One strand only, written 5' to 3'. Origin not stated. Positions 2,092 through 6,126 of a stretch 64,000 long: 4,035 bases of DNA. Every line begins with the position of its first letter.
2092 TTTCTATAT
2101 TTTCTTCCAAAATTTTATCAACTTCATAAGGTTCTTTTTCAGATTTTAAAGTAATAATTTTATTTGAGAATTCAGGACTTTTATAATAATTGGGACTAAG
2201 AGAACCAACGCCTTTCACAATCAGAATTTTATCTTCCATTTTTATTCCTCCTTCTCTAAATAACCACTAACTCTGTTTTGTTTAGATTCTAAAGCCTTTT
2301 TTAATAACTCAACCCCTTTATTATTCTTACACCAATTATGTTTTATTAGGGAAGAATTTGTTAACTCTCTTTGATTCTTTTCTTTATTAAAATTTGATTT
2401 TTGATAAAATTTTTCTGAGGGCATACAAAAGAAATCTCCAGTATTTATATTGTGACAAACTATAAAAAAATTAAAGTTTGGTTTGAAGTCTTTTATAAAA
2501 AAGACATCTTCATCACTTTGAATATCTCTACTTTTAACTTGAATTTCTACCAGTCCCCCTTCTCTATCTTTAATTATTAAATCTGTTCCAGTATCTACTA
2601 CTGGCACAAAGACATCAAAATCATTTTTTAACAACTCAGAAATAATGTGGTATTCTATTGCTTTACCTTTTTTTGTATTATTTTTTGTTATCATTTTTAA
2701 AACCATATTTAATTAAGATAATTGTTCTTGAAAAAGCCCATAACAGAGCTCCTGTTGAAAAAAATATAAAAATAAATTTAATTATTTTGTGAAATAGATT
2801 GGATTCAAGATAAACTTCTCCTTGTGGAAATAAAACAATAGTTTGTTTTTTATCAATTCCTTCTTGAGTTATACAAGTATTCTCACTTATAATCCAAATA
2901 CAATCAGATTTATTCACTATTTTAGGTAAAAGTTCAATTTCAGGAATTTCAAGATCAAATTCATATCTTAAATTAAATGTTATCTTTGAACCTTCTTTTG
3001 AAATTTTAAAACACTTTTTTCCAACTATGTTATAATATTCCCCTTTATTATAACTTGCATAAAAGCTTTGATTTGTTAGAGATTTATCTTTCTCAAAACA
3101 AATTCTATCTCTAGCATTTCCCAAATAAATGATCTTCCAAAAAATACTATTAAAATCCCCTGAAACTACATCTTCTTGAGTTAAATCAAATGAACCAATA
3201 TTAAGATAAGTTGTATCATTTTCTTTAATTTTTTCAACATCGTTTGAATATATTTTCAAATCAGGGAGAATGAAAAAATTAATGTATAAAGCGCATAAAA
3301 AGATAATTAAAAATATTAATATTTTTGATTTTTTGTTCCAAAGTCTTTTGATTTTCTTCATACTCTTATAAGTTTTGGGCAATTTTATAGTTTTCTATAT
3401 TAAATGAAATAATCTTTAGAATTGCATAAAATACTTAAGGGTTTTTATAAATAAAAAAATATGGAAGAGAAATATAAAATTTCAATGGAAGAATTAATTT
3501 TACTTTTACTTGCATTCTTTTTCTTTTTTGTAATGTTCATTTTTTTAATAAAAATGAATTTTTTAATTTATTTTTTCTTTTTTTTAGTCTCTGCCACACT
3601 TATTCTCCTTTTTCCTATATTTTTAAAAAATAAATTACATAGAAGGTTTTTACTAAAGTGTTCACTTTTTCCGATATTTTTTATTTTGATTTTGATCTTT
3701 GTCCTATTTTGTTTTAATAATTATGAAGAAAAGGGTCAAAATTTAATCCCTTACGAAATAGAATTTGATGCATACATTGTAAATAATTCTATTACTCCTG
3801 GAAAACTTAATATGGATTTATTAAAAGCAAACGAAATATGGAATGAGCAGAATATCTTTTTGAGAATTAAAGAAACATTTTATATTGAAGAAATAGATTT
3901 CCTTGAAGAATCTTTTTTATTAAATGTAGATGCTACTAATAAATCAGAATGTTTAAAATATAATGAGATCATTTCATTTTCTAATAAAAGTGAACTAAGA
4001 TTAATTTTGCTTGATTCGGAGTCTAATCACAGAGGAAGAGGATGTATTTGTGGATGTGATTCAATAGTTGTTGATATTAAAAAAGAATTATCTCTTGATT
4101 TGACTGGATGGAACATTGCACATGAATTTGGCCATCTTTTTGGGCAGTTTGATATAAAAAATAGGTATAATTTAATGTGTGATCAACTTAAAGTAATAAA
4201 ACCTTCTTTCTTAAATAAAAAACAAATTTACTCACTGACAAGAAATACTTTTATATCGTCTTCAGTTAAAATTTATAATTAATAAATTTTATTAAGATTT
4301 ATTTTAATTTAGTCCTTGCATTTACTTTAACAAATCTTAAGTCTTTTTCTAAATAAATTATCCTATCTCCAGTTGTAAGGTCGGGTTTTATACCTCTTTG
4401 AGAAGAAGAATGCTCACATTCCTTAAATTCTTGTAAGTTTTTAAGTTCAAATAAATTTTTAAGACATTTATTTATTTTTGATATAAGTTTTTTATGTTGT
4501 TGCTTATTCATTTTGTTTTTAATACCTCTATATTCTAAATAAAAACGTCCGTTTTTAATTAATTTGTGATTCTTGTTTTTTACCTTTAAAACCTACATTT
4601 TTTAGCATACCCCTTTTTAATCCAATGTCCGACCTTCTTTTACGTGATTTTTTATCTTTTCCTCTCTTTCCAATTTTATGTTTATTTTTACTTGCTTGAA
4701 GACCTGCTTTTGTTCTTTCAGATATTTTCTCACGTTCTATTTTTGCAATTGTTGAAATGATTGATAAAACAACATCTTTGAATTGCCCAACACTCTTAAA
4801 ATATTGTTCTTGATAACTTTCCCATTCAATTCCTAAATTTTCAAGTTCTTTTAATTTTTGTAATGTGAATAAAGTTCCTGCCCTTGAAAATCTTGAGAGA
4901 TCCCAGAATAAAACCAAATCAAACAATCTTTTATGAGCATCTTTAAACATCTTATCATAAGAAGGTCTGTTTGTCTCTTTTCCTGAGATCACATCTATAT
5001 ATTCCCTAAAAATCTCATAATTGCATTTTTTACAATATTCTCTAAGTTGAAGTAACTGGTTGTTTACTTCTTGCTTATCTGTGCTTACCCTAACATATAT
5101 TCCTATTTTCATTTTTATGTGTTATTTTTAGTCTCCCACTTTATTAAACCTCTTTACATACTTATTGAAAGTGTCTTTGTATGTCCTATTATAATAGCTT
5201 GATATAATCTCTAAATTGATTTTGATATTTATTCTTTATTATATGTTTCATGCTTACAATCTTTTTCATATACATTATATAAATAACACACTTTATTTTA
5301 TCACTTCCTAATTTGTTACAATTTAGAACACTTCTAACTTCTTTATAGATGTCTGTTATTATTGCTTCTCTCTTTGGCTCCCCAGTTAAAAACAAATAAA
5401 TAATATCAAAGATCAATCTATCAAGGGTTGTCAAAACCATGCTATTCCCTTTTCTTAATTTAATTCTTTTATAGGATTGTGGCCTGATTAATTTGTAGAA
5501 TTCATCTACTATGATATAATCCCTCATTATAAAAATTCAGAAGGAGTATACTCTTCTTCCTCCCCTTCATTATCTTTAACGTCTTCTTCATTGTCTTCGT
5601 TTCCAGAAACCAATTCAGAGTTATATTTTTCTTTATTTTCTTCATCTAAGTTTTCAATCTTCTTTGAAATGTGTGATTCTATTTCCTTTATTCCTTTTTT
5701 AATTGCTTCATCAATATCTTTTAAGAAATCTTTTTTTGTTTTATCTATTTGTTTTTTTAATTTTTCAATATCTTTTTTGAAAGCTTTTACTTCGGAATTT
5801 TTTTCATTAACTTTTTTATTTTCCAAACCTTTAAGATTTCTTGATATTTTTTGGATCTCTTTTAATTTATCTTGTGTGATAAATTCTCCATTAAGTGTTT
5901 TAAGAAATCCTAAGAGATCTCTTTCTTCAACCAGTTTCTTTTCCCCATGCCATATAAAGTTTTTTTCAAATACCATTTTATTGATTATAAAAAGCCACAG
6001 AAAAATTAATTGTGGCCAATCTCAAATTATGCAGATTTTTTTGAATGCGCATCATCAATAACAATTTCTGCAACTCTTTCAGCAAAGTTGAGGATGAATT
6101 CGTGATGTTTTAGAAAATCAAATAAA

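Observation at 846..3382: Four-gene minus-strand operon: membrane protein, PD-(D/E)xK nuclease-like, HEPN-like, Zn-ribbon/Abi-type HEPN. Candidate novel defence or abortive-infection module.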

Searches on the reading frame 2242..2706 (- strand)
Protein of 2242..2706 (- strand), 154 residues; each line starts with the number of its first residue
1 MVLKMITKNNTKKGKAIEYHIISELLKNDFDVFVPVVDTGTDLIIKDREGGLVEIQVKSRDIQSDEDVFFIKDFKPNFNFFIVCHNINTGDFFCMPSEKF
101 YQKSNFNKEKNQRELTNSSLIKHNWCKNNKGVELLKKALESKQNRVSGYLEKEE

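Call 3: search_protein_families(library=pfam, proteins=[window:2242-2706:-], max_evalue=1)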
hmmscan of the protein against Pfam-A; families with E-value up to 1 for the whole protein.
window:2242-2706:- (154 aa): 3 families
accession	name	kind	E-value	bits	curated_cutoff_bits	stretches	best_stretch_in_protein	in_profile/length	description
PF11645.14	PDDEXK_5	-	4.5e-08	33.6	26.1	1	10-69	3-62/138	PD-(D/E)XK endonuclease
PF13156.12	Mrr_cat_2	-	0.06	13.7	22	1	37-64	28-60/127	Restriction endonuclease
PF19529.4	DUF6057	-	0.14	11.4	29.8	1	2-37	456-491/569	Family of unknown function (DUF6057)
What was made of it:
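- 2242..2706 (-): p3: PD-(D/E)xK nuclease-fold protein of Pfam family PDDEXK_5. Likely start is ATG 2694 (150 aa), overlapping the end of p4. Pfam PF11645 E=4.5e-08, 33.6 bits against a cutoff of 26.1, residues 10-69 (call 3).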

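Call 4: search_protein_families(library=padloc, proteins=[window:2242-2706:-], max_evalue=1)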
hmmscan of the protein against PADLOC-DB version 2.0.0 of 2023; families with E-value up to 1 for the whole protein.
window:2242-2706:- (154 aa): 0 families

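Call 5: search_protein_families(library=ncbifam, proteins=[window:2242-2706:-], max_evalue=1)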
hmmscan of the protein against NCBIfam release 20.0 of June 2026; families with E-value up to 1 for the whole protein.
window:2242-2706:- (154 aa): 0 families

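Call 10: search_protein_families(library=phrogs, proteins=[window:2242-2706:-], max_evalue=0.1)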
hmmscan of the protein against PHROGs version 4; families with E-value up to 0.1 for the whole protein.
window:2242-2706:- (154 aa): 4 families
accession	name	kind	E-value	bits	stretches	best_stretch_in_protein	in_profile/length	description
phrog_5018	-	unknown function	6.7e-07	30.6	1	9-65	3-59/134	-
phrog_7261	-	unknown function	0.0024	19.1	1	58-111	2-54/75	-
phrog_32082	-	unknown function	0.0043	18.6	1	80-148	7-68/109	-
phrog_32256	-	unknown function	0.092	14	1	7-69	13-78/106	-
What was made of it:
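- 2242..2706 (-): Also hits phrog_5018 (call 10).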

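Call 44: find_related_loci(query=window:2242-2706:-, collection=metagenome_contigs, flank=5000)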
Query window:2242-2706:- (154 aa) in metagenome_contigs; peptide patterns used: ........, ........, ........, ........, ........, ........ (x = any residue, [..] = any of these).
171 stretches matched a pattern; 6 encode a relative of the query (tblastn E <= 1e-3); 6 distinct loci.
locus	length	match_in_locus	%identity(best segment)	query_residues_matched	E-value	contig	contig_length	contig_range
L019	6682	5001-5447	80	2-150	3e-80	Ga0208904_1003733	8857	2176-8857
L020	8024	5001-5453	80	4-154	2e-80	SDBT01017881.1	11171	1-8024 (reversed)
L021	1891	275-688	67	16-153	2e-62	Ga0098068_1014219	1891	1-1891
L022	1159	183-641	61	4-154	2e-57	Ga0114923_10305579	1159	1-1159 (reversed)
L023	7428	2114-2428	76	50-154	1e-52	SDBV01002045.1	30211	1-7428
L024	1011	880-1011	91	3-46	1e-21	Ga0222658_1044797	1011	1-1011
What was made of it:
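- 2242..2706 (-): Relatives at 60-91% identity in L019-L024 (call 44).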

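Call 66: search_solved_structures(query=window:2242-2706:-, max_evalue=10, show_alignments=2)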
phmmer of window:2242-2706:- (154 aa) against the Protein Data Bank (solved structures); distinct sequences matched with E-value up to 10: 3.
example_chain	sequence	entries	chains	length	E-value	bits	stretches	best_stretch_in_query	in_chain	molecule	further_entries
3lyv_A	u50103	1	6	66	0.31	13.8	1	6-58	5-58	Ribosome-associated factor Y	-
5ocp_A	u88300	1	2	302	0.47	13.2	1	29-78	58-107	Periplasmic binding protein/LacI transcriptional regulator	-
5ncm_B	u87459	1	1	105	0.82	12.5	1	96-136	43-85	Serine/threonine-protein kinase CBK1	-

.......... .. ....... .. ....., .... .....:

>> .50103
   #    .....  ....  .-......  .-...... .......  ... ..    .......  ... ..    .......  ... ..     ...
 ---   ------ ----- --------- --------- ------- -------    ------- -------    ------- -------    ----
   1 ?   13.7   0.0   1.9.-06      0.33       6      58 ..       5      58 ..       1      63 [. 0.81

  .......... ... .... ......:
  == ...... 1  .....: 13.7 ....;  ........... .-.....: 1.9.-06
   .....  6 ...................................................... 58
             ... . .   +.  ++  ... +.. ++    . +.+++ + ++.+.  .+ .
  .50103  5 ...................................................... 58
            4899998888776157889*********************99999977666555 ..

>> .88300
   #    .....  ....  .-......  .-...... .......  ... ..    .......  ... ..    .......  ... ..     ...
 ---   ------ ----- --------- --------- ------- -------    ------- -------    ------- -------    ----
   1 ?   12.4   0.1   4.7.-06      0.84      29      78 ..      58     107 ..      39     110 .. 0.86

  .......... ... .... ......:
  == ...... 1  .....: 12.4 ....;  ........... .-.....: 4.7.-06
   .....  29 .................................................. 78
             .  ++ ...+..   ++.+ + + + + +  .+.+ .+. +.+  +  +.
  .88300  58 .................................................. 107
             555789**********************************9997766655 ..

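Call 85: search_protein_families(library=pfam, proteins=[L020:5459-5965:+, L020:6186-6725:+, L020:4636-5007:+, L020:1867-2823:+], max_evalue=0.01)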
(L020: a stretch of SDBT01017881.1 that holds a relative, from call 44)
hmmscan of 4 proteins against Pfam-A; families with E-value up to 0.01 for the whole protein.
L020:5459-5965:+ (168 aa): 0 families

L020:6186-6725:+ (179 aa): 0 families

L020:4636-5007:+ (123 aa): 0 families

L020:1867-2823:+ (318 aa): 7 families
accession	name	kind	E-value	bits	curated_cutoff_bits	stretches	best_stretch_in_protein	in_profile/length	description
PF02562.22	PhoH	-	7.4e-05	22.8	27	1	59-111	5-55/205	PhoH-like protein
PF13173.12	AAA_14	-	0.00033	21.1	27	1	75-145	2-72/129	AAA domain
PF05707.18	Zot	-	0.00038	20.4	20.3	1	134-189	80-135/197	Zonular occludens toxin (Zot)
PF04851.21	ResIII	-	0.0009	19.6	22.5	1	64-112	9-60/164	Type III restriction enzyme, res subunit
PF20720.3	nSTAND3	-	0.0038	17.4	27.2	0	74-116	16-55/155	Novel STAND NTPase 3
PF00005.33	ABC_tran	-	0.0049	17.9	25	0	70-118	6-52/137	ABC transporter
PF13191.12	AAA_16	-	0.0082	17.1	32.6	0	66-141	15-82/167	AAA ATPase domain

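Call 110: search_protein_families(library=pfam, proteins=[L023:2433-3140:+, L023:1174-1761:+, L021:697-972:+, L023:362-1153:+, L023:3752-4507:-, L019:3847-4779:+, L019:4742-5026:+, L023:3313-3684:+], max_evalue=0.1)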
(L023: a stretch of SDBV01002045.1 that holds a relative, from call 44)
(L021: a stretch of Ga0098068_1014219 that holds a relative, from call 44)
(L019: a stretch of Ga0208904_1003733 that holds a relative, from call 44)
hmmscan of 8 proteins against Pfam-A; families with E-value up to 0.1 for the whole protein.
L023:2433-3140:+ (235 aa): 1 family
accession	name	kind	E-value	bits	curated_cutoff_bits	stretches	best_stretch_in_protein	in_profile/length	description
PF15219.11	TEX12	-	0.029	15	27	1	137-204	13-79/85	Testis-expressed 12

L023:1174-1761:+ (195 aa): 2 families
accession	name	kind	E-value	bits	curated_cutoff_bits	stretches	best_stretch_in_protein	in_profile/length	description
PF05278.17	PEARLI-4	-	0.0075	16.4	29.9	1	17-83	164-230/234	Arabidopsis phospholipase-like protein (PEARLI 4)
PF14661.11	HAUS6_N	-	0.058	13.4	26.4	0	47-102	176-225/233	HAUS augmin-like complex subunit 6 N-terminus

L021:697-972:+ (91 aa): 6 families
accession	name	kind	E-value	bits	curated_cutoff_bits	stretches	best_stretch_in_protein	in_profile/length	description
PF01844.29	HNH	-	1.1e-11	45.1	21.4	1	17-58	1-46/47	HNH endonuclease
PF14279.12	HNH_5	-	1.2e-06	28.8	27.5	1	28-59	15-46/56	HNH endonuclease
PF13391.12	HNH_2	-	0.00076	19.7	21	1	17-60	1-62/66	HNH endonuclease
PF00628.35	PHD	-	0.0015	18.9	24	1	40-58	7-25/47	PHD-finger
PF19480.5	DUF6016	-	0.011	16.7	27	1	1-63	15-76/141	Domain of unknown function (DUF6016)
PF06147.18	DUF968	-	0.065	13.7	27.8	1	16-63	100-149/171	Protein of unknown function (DUF968)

L023:362-1153:+ (263 aa): 2 families
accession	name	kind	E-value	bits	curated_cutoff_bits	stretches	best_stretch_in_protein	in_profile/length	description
PF13392.12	HNH_3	-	0.00016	21.7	24.8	1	189-237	2-43/46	HNH endonuclease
PF02487.23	CLN3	-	0.094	12.2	31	0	4-112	133-236/395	CLN3 protein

L023:3752-4507:- (251 aa): 11 families
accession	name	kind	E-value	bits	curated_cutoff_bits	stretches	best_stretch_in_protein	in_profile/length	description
PF01978.25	TrmB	-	9.9e-17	61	25.6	1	6-73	1-67/68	Sugar-specific transcriptional regulator TrmB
PF01047.28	MarR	-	0.0024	18.2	24.6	1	11-59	1-49/59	MarR family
PF22194.2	F-93_WHD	-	0.0034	17.8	28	1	27-71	11-59/62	F-93, winged-helix domain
PF01475.25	FUR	-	0.0053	17.3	23.1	1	35-93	37-96/121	Ferric uptake regulator family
PF03551.20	PadR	-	0.0057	17.1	27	1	38-72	28-67/75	Transcriptional regulator PadR-like family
PF14947.12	HTH_45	-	0.0069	16.8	25.5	1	25-72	17-60/77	Winged helix-turn-helix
PF08221.17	HTH_9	-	0.019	15.5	23.4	1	17-61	17-61/62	RNA polymerase III subunit RPC82 helix-turn-helix domain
PF05929.16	Phage_GPO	-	0.032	14.3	33.6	1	76-135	162-218/268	Phage capsid scaffolding protein (GPO) serine peptidase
PF15188.11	CCDC-167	-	0.036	14.8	27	1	64-117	10-63/84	Coiled-coil domain-containing protein 167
PF21100.3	MCM_C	-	0.056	13.7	27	1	29-70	23-63/64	MCM protein C-terminal winged helix-turn-helix domain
PF21984.2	DnaD_N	-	0.092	13.4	27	1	30-65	38-73/101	DnaD N-terminal domain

L019:3847-4779:+ (310 aa): 2 families
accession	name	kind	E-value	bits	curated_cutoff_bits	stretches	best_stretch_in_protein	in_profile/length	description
PF00565.23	SNase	-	1e-19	71.4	21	1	153-254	1-107/107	Staphylococcal nuclease homologue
PF05901.16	Excalibur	-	2e-06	28.5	22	1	270-306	1-36/36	Excalibur calcium-binding domain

L019:4742-5026:+ (94 aa): 1 family
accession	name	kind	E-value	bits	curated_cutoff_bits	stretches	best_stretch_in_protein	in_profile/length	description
PF13453.11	Zn_ribbon_TFIIB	-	0.034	14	22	1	17-36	1-20/41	Transcription factor zinc-finger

L023:3313-3684:+ (123 aa): 2 families
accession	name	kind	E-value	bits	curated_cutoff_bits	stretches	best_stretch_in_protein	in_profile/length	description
PF06736.16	TMEM175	-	0.031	15.2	25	1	34-104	8-76/88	Endosomal/lysosomal potassium channel TMEM175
PF06570.16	DUF1129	-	0.039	14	29.1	1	15-92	93-173/207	Protein of unknown function (DUF1129)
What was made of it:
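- The motif calls in the L020 and L023 partners are unverified, with no Pfam hit (calls 85, 110).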

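Call 127: find_related_loci(query=window:2242-2706:-, collection=viral_contigs, flank=4000)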
Query window:2242-2706:- (154 aa) in viral_contigs; peptide patterns used: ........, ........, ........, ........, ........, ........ (x = any residue, [..] = any of these).
2 stretches matched a pattern, but none encodes a relative of the query by tblastn (E <= 1e-3).

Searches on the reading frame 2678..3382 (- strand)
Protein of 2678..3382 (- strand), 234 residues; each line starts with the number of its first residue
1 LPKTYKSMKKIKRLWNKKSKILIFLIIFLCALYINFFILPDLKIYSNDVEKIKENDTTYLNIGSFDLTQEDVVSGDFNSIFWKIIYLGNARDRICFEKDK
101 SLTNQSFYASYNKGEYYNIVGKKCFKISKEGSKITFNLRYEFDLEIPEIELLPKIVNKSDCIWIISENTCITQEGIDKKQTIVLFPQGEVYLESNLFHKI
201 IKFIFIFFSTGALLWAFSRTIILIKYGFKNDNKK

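Call 3: search_protein_families(library=pfam, proteins=[window:2678-3382:-], max_evalue=1)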
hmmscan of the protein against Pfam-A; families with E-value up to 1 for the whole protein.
window:2678-3382:- (234 aa): 1 family
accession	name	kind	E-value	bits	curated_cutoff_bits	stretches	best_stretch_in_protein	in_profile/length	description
PF02172.21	KIX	-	0.048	14.4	27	1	97-130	45-78/81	KIX domain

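Call 4: search_protein_families(library=padloc, proteins=[window:2678-3382:-], max_evalue=1)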
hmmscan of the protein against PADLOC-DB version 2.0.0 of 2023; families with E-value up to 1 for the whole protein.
window:2678-3382:- (234 aa): 1 family
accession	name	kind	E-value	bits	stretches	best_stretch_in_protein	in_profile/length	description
PDLC01091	C3a196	-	0.33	9.3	1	115-149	29-63/70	Unknown function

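Call 5: search_protein_families(library=ncbifam, proteins=[window:2678-3382:-], max_evalue=1)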
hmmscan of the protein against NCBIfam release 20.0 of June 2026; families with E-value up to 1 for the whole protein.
window:2678-3382:- (234 aa): 1 family
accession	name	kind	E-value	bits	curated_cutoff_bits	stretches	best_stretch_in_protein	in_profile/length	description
NF045849.1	ICE_MMCAP2_0565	equivalog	0.0087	15.7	40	1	9-55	7-52/80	Mbov_0395 family pilin-like conjugal transfer protein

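Call 10: search_protein_families(library=phrogs, proteins=[window:2678-3382:-], max_evalue=0.1)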
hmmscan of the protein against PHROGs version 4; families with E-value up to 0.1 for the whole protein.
window:2678-3382:- (234 aa): 0 families

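Call 45: find_related_loci(query=window:2678-3382:-, collection=viral_contigs, flank=5000)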
Query window:2678-3382:- (234 aa) in viral_contigs; peptide patterns used: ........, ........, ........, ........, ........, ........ (x = any residue, [..] = any of these).
29 stretches matched a pattern, but none encodes a relative of the query by tblastn (E <= 1e-3).

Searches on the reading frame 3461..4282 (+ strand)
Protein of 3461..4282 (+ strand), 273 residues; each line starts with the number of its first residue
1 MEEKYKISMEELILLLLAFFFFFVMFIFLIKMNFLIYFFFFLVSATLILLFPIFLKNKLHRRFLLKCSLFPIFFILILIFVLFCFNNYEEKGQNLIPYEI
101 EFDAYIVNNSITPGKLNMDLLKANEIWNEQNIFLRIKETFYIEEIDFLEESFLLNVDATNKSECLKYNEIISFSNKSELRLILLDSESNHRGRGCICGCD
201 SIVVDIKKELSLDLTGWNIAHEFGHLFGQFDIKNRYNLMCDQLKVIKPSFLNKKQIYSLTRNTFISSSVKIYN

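Call 3: search_protein_families(library=pfam, proteins=[window:3461-4282:+], max_evalue=1)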
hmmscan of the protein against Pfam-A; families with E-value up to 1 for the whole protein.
window:3461-4282:+ (273 aa): 0 families

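Call 4: search_protein_families(library=padloc, proteins=[window:3461-4282:+], max_evalue=1)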
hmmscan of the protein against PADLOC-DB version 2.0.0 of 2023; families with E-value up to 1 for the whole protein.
window:3461-4282:+ (273 aa): 0 families

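Call 5: search_protein_families(library=ncbifam, proteins=[window:3461-4282:+], max_evalue=1)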
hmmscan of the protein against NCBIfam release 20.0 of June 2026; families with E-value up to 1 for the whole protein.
window:3461-4282:+ (273 aa): 2 families
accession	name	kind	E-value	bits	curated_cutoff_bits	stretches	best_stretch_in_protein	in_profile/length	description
NF038115.1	SVAGG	subfamily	0.21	10.5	150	1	217-247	176-214/407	SVAGG family GlyGly-CTERM protein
NF043039.1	HgcAB_like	equivalog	0.88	9.1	285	0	11-84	160-237/350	HgcAB-like fusion protein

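Call 10: search_protein_families(library=phrogs, proteins=[window:3461-4282:+], max_evalue=0.1)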
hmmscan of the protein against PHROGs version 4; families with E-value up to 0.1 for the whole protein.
window:3461-4282:+ (273 aa): 1 family
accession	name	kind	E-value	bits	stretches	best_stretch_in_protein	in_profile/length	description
phrog_13704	-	head and packaging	0.019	14.6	1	103-204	153-256/452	virion structural protein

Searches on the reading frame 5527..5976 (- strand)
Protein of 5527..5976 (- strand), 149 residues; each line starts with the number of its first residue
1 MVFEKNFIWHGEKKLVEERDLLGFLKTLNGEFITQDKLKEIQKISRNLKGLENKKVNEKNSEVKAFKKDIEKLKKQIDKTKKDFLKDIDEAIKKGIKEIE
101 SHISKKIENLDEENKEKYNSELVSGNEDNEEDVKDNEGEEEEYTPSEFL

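Call 3: search_protein_families(library=pfam, proteins=[window:5527-5976:-], max_evalue=1)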
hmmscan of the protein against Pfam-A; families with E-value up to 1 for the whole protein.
window:5527-5976:- (149 aa): 20 families
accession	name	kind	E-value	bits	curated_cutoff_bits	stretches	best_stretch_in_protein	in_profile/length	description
PF24611.2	Spectrin_Anc-1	-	0.0064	17.2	33.2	1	34-84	65-110/115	Nuclear anchorage protein 1, spectrin-like repeat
PF05478.16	Prominin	-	0.014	13.9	34.3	1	36-116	335-415/799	Prominin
PF16493.11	Meis_PKNOX_N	-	0.024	15.5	27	1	60-120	42-107/116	TALE/MEIS homeobox family N-terminal domain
PF20662.3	COG4_C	-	0.024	14.8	26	1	41-132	15-112/231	Conserved oligomeric Golgi complex subunit 4, C-terminal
PF05714.16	PFam54_60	-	0.032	14.3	27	1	30-119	87-175/185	Borrelia Bbcrasp-1 domain containing protein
PF09731.14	Mitofilin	-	0.049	13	27.4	1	28-137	275-383/614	Mitochondrial inner membrane protein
PF05549.16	Allexi_40kDa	-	0.094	12.7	26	1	42-131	66-158/271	Allexivirus 40kDa protein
PF14968.11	CCDC84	-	0.12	12.5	25.3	1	52-123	103-174/330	Coiled coil protein 84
PF22602.2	NXF_NTF2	-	0.17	12.5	27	1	35-87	46-95/158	Nuclear RNA export factor, NTF2 domain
PF11348.13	DUF3150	-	0.19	11.5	24.9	0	61-108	81-131/257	Protein of unknown function (DUF3150)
PF01601.21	CoV_S2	-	0.22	10.5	40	1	32-112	403-479/521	Coronavirus spike glycoprotein S2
PF00727.23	IL4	-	0.23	12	23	1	35-77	68-111/116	Interleukin 4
PF05335.18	DUF745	-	0.26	11.4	33.3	1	39-91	121-169/183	Protein of unknown function (DUF745)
PF14282.11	FlxA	-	0.29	11.7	26.3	1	55-134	11-96/101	FlxA-like protein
PF05757.16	PsbQ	-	0.3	11.6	26.9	1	42-118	85-159/204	Oxygen evolving enhancer protein 3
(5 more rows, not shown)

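Call 10: search_protein_families(library=phrogs, proteins=[window:5527-5976:-], max_evalue=0.1)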
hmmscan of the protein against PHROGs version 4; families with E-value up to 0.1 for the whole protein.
window:5527-5976:- (149 aa): 6 families
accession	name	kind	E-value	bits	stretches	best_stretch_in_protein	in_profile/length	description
phrog_95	-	integration and excision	0.0068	16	1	38-133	430-524/651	integrase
phrog_26943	-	unknown function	0.026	15.5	1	27-109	7-90/149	-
phrog_7125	-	unknown function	0.045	14.5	1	35-133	120-215/230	-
phrog_1371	-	unknown function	0.049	15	0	60-141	22-107/160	-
phrog_38644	-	unknown function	0.073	14.5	0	35-89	12-65/69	-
phrog_38592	-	unknown function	0.082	14.4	0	76-121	14-59/81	-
